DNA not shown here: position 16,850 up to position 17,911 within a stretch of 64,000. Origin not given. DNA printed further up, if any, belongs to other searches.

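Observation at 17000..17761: Paralogous 253/254-aa gene of unrecognisable family, present twice 45 kb apart and clearly under purifying selection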

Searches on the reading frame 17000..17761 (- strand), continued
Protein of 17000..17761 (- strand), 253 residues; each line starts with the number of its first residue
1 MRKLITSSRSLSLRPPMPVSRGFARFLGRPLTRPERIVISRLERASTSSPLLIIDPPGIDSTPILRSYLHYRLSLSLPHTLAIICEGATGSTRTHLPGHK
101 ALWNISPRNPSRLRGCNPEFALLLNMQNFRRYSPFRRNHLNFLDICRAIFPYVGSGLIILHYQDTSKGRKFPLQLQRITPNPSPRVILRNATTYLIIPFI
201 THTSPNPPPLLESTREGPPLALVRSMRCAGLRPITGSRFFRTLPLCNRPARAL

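Call 92: search_dna_similar(query=window:17000-17761:-, collection=plasmids, mode=protein, max_evalue=1, max_rows=10)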
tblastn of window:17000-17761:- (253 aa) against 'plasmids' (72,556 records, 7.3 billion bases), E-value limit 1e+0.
No match.
